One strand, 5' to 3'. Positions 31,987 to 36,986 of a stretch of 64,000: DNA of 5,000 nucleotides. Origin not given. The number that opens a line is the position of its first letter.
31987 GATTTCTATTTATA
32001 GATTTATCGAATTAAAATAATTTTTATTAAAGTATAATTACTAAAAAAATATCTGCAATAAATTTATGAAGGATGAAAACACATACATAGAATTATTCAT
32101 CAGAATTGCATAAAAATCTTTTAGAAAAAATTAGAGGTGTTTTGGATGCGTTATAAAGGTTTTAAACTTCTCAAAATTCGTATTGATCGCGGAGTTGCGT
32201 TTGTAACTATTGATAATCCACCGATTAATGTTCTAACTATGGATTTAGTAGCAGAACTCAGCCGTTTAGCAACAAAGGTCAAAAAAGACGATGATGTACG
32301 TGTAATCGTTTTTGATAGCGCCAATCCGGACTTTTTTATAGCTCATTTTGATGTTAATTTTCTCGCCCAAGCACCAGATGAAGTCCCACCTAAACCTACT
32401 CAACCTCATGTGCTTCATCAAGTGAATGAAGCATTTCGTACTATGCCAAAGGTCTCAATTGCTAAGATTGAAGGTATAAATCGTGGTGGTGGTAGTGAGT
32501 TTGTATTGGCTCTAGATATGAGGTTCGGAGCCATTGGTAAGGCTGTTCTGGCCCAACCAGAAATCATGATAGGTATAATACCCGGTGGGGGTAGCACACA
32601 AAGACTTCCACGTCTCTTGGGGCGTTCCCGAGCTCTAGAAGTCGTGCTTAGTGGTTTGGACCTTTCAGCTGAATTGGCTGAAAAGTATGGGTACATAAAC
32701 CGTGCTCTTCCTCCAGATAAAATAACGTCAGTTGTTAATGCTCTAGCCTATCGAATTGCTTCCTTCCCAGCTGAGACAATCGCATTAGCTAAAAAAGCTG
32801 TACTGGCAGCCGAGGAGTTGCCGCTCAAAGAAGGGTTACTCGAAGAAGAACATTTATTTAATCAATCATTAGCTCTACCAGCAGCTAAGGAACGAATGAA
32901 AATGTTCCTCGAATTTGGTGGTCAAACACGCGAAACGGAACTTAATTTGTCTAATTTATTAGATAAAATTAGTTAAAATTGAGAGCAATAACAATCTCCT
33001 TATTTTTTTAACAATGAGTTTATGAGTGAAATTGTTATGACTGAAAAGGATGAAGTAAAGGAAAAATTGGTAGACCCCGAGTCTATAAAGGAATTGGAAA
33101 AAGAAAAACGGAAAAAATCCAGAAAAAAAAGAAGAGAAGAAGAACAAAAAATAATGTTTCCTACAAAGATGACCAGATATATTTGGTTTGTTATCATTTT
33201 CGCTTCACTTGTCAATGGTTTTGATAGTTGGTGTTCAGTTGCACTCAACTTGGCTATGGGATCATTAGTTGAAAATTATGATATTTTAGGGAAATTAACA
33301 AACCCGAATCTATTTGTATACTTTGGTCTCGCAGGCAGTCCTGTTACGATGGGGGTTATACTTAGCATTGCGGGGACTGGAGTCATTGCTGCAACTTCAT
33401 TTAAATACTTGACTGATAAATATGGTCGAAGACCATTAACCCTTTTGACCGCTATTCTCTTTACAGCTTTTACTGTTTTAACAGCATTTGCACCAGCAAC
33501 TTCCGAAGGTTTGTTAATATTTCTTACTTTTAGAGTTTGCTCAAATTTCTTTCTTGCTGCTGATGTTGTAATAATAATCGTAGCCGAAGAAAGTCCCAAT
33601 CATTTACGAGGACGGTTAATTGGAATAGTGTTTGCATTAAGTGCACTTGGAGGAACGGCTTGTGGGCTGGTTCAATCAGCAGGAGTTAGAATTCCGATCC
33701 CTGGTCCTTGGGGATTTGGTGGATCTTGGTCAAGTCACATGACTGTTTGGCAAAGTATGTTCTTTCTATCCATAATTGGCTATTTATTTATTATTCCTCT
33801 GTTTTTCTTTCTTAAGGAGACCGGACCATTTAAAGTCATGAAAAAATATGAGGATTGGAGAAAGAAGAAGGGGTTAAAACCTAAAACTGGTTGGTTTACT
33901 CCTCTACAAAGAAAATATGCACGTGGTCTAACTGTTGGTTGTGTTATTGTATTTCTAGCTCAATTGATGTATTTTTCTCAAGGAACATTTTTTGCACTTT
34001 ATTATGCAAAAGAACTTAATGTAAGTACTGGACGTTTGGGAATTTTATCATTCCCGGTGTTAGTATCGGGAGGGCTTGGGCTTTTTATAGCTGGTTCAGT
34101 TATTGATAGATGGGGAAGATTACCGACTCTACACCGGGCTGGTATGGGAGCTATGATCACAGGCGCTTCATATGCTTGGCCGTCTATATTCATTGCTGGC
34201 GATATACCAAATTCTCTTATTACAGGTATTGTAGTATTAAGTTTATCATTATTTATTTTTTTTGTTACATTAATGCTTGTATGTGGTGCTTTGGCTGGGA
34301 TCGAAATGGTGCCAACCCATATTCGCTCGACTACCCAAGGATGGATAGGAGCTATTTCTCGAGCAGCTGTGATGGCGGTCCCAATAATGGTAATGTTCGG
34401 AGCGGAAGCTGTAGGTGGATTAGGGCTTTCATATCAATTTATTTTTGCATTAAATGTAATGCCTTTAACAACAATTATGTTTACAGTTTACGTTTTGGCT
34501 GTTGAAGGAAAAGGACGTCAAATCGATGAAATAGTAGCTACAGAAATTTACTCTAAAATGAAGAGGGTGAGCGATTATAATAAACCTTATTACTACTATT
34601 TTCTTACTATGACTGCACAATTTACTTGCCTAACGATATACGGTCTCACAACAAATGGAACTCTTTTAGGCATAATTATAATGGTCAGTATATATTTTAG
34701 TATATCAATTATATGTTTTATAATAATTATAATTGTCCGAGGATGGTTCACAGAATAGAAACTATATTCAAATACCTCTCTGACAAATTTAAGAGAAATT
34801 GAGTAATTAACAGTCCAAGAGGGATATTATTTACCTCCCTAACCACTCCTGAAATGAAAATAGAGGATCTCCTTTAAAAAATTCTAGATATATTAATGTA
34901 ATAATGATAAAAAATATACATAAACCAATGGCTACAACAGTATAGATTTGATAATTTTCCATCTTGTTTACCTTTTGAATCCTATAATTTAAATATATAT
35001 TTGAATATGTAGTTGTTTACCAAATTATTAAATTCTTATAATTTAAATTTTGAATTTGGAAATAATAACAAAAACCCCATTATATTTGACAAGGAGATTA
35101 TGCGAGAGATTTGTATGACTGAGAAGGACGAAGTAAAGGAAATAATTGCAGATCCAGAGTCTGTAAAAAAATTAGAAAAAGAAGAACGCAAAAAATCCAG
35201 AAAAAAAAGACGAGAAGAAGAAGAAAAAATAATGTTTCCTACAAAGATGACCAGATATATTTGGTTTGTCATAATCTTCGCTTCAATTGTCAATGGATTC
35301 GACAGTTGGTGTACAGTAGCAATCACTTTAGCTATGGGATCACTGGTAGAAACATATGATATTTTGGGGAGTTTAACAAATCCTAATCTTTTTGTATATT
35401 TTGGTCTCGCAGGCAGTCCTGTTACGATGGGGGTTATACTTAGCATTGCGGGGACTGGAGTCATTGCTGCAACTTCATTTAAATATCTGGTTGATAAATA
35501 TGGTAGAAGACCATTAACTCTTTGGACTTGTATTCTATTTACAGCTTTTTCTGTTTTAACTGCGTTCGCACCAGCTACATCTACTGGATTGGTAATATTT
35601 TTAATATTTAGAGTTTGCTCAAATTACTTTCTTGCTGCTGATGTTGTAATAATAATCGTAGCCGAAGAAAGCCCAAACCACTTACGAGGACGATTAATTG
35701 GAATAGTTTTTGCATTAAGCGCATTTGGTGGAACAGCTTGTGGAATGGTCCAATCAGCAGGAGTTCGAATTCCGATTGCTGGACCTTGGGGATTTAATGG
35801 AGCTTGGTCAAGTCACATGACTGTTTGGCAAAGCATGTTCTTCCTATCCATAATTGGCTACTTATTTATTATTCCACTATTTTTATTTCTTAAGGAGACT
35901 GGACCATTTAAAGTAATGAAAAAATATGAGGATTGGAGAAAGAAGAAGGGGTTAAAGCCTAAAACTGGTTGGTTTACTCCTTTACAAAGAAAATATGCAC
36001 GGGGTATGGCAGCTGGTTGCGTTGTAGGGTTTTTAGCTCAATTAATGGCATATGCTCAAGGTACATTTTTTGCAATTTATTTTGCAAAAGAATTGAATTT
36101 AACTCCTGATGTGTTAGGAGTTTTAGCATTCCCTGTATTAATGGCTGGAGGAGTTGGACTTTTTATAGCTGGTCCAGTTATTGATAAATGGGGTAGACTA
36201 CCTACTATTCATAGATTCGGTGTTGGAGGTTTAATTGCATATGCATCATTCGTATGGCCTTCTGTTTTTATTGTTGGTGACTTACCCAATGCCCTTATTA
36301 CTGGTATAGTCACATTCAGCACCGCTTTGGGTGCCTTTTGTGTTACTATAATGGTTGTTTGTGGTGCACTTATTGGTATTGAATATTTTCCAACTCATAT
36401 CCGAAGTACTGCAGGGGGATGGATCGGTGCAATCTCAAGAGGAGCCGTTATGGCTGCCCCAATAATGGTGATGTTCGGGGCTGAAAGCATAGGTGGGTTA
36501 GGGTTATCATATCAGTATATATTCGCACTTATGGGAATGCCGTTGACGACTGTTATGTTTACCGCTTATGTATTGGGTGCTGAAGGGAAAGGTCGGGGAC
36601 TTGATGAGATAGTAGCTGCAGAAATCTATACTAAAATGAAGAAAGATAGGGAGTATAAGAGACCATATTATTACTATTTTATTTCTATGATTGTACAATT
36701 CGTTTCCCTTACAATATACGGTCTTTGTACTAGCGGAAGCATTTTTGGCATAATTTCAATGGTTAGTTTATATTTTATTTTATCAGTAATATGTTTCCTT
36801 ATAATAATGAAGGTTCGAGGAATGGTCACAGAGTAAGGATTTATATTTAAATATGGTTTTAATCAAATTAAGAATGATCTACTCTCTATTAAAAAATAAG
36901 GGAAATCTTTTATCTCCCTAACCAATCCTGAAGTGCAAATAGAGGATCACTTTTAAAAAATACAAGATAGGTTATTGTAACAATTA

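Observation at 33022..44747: Candidate undescribed glycan sense-import-hydrolyse locus made entirely of paralogues (2 MFS, 2 microproteins, 3 GH-like enzymes, 2 7TM proteins)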

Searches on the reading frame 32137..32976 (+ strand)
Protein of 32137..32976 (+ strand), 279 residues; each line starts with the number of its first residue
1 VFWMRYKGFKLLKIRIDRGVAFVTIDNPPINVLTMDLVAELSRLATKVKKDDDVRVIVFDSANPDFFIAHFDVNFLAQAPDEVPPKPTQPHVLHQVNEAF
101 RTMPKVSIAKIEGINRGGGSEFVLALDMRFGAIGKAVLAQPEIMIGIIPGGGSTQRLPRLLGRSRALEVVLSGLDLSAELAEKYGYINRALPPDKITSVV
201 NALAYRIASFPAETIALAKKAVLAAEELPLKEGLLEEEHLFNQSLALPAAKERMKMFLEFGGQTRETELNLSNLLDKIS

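Call 11: search_protein_families(library=pfam, proteins=[window:32137-32976:+], max_evalue=0.001)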
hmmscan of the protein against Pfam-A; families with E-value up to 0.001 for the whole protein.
window:32137-32976:+ (279 aa): 2 families
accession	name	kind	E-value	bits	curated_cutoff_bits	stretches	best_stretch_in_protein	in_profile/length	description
PF00378.25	ECH_1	-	4.9e-35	121.5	27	1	16-259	2-242/251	Enoyl-CoA hydratase/isomerase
PF16113.10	ECH_2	-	1.6e-17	64.5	27.2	1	24-209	5-190/335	Enoyl-CoA hydratase/isomerase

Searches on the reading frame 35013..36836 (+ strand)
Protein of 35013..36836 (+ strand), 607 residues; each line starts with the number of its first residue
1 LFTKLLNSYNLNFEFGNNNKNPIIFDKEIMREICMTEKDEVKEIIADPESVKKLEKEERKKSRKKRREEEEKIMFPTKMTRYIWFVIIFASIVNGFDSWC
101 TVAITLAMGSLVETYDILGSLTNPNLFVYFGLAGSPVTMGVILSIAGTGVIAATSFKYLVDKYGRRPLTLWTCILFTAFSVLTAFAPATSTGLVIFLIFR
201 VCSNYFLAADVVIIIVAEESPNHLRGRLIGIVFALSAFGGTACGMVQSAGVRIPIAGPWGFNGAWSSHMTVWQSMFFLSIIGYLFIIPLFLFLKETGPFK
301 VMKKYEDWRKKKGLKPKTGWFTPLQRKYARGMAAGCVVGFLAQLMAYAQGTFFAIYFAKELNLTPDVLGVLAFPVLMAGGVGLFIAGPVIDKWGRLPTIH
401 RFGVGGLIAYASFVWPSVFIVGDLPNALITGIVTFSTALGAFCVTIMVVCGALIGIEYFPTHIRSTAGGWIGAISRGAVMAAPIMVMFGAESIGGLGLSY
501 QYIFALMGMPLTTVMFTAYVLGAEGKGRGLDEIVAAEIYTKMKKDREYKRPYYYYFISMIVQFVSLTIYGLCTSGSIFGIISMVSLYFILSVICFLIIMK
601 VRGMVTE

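Call 3: search_protein_families(library=pfam, proteins=[window:35013-36836:+], max_evalue=0.01)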
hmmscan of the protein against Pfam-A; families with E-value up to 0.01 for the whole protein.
window:35013-36836:+ (607 aa): 2 families
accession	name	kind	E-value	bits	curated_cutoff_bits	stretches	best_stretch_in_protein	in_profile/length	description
PF07690.21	MFS_1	-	1.7e-24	86.9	33.4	2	88-483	2-347/347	Major Facilitator Superfamily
PF00083.30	Sugar_tr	-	7.2e-14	51.9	22.3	1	85-533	3-448/452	Sugar (and other) transporter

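Call 17: search_protein_families(library=ncbifam, proteins=[window:35013-36836:+], max_evalue=0.1)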
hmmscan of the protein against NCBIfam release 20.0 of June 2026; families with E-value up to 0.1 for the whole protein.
window:35013-36836:+ (607 aa): 3 families
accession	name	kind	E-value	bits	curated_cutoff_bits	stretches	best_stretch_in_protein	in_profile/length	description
TIGR00895.1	2A0115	subfamily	1.9e-11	43.5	418.55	1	100-307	16-206/398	aromatic acid/H+ symport family MFS transporter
TIGR00898.1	2A0119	subfamily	4.3e-09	35.7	550.75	1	90-232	77-220/506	cation transport protein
NF002643.0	PRK02315.1-4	equivalog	0.09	12.5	324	0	42-97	112-168/248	adaptor protein MecA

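Call 44: find_homologous_proteins(query=window:35013-36836:+)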
Query window:35013-36836:+ (607 aa): 38 proteins with E <= 0.001 among 8000 candidates. Only proteins of 333 to 1063 residues were searched: fused or split forms outside these lengths cannot appear, so this answer is no evidence that the protein stands alone or is whole; lengths 'longer' or 'shorter' looks for them.
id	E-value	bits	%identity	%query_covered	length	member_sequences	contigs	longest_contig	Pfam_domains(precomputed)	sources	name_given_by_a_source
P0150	0.0e+0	1290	100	95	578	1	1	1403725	PF00083.31,PF07690.22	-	-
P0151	0.0e+0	1114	87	94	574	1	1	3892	PF00083.31,PF07690.22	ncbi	ncbi:MAG: MFS transporter [Promethearchaeota archaeon]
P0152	0.0e+0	1036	79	94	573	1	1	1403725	PF00083.31,PF07690.22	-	-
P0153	8.6e-218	743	59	94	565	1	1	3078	PF00083.31,PF07690.22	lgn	-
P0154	2.8e-217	741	59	95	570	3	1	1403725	PF00083.31,PF07690.22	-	-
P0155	3.0e-216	738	58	94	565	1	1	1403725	PF00083.31,PF07690.22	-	-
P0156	1.3e-213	729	58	95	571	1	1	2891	PF00083.31,PF07690.22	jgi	jgi:MFS family permease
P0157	3.0e-213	728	58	94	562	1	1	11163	PF00083.31,PF07690.22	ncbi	ncbi:MAG: MFS transporter [Promethearchaeota archaeon]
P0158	5.8e-213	727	58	94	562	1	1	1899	PF00083.31,PF07690.22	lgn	-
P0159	1.4e-211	723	58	94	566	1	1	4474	PF00083.31,PF07690.22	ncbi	ncbi:MAG: MFS transporter [Candidatus Hodarchaeota archaeon]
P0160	2.4e-210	718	57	94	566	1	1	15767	PF00083.31,PF07690.22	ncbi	ncbi:MAG: MFS transporter [Promethearchaeota archaeon]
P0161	7.6e-202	690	56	91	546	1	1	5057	PF00083.31,PF07690.22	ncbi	ncbi:MAG: MFS transporter [Promethearchaeota archaeon]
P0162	4.0e-199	681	54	93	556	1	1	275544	PF00083.31,PF07690.22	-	-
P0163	4.1e-193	662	53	94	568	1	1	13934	PF00083.31,PF07690.22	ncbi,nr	ncbi:MAG: MFS transporter [Candidatus Helarchaeota archaeon]|nr:MFS transporter [Candidatus Helarcha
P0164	1.1e-192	660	56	88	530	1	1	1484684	PF00083.31,PF07690.22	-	-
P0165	1.7e-192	660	54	92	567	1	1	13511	PF00083.31,PF07690.22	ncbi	ncbi:MAG: MFS transporter [Promethearchaeota archaeon]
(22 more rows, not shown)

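Call 45: find_encoding_contigs(protein=P0151, flank=5000, max_places=3)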
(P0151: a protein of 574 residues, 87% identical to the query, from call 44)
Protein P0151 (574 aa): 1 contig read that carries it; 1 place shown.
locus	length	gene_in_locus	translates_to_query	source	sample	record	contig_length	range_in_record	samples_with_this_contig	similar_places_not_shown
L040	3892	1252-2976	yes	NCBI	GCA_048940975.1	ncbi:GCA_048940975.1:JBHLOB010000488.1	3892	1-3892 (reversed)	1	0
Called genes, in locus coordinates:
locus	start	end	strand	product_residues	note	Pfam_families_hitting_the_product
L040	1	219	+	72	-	?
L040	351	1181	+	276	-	PF00378:ECH_1, PF16113:ECH_2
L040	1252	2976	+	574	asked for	PF00083:Sugar_tr, PF07690:MFS_1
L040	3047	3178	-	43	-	-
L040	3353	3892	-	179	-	?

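Call 75: find_encoding_contigs(protein=P0160, flank=7000, max_places=1)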
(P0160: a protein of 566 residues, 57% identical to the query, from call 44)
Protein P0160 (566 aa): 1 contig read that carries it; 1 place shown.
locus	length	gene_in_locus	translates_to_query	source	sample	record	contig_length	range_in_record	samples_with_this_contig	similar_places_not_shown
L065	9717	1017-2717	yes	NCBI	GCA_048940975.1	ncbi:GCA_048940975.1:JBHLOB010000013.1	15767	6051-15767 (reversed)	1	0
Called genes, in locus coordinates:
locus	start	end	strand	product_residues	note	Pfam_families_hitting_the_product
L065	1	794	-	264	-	?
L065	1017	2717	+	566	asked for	PF00083:Sugar_tr, PF07690:MFS_1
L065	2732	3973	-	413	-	-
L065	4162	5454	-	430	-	PF06050:HGD-D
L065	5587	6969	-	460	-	PF24067:Beta-prop_BT_1020 (faint)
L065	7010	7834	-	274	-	PF03551:PadR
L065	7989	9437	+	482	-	PF01565:FAD_binding_4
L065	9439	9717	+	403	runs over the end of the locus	PF13183:Fer4_8 (weak), PF02754:CCG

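Call 76: find_encoding_contigs(protein=P0163, flank=7000, max_places=1)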
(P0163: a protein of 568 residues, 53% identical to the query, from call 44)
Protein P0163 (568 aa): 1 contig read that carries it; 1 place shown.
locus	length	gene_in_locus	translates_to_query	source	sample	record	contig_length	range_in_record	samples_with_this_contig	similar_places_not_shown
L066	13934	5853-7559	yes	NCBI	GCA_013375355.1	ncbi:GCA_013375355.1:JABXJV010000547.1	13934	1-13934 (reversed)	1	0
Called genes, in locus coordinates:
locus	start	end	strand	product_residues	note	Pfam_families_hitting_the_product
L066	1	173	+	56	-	PF00294:PfkB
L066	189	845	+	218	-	PF01791:DeoC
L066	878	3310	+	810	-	-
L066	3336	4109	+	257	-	PF01135:PCMT, PF01209:Ubie_methyltran, PF02353:CMAS, PF05175:MTS, PF13489:Methyltransf_23, PF24675:NpmA, PF02390:Methyltransf_4, PF13847:Methyltransf_31, +3 more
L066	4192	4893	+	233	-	PF00037:Fer4, PF12797:Fer4_2 (faint), PF12837:Fer4_6 (weak), PF12838:Fer4_7 (weak), PF13237:Fer4_10 (faint), PF13484:Fer4_16 (faint), PF14697:Fer4_21 (faint)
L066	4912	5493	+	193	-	-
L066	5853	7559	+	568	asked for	PF07690:MFS_1, PF00083:Sugar_tr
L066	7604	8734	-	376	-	PF00890:FAD_binding_2 (weak), PF01134:GIDA, PF01266:DAO (weak), PF01946:Thi4, PF03486:HI0933_like, PF07992:Pyr_redox_2, PF12831:FAD_oxidored, PF13450:NAD_binding_8 (weak), +2 more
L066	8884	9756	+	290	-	PF03703:bPH_2, PF01381:HTH_3, PF13443:HTH_26 (faint)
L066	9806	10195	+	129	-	PF13545:HTH_Crp_2 (faint), PF13560:HTH_31, PF01381:HTH_3, PF12844:HTH_19, PF13443:HTH_26, PF01381:HTH_3, PF12844:HTH_19 (weak), PF13443:HTH_26 (weak), +4 more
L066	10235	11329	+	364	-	PF00467:KOW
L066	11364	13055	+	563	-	-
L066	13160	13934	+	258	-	PF00083:Sugar_tr, PF07690:MFS_1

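Call 77: find_encoding_contigs(protein=P0165, flank=7000, max_places=1)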
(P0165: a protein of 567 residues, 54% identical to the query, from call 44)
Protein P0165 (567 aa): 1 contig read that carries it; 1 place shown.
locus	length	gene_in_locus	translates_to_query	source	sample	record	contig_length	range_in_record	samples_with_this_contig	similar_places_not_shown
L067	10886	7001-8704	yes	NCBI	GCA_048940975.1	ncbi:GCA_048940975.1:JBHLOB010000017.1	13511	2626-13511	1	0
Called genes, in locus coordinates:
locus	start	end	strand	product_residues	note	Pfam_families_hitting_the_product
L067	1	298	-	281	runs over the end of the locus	PF05605:zf-Di19 (weak)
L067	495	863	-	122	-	-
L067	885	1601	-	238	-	PF13549:ATP-grasp_5, PF08442:ATP-grasp_2 (weak)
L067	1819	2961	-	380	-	PF01757:Acyl_transf_3 (faint), PF07786:HGSNAT_cat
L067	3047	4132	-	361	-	PF07786:HGSNAT_cat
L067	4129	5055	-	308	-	-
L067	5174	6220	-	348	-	PF05569:Peptidase_M56 (faint), PF01435:Peptidase_M48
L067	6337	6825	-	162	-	-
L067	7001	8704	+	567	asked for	PF00083:Sugar_tr, PF07690:MFS_1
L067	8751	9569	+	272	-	PF13367:PrsW-protease (weak)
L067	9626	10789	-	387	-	PF00155:Aminotran_1_2, PF01053:Cys_Met_Meta_PP (weak)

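Call 94: search_solved_structures(query=A5, max_evalue=0.001)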
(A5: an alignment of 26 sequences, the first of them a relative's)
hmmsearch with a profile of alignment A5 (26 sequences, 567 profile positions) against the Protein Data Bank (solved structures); distinct sequences matched with E-value up to 0.001: 11.
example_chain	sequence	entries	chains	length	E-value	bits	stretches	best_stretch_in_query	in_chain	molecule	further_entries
4lds_A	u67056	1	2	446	2.2e-10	43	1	90-491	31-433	Glucose transporter GlcP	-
9kmq_B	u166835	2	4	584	6.3e-08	34.9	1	105-217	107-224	Inorganic phosphate transporter 1-11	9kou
9mau_A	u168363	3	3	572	4.5e-05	25.4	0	395-514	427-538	Isoform 2 of Solute carrier family 22 member 6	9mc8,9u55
9b48_B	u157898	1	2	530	0.0002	23.3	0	83-216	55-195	Phosphate transporter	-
9b47_A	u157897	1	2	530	0.00021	23.2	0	83-216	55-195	Phosphate transporter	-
8fvz_A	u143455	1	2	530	0.00032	22.6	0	83-216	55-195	Phosphate transporter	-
9il4_B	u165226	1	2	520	0.00035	22.5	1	110-208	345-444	Solute carrier family 22 (organic cation transporter), member 17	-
7sp5_A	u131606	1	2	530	0.00035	22.5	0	83-216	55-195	Phosphate transporter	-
8et6_A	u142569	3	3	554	0.00036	22.5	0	341-493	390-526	OCT1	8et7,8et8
9b49_A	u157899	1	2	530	0.00052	22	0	83-216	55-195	Phosphate transporter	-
8sc2_A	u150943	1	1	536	0.00098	21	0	340-492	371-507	Solute carrier family 22 member 1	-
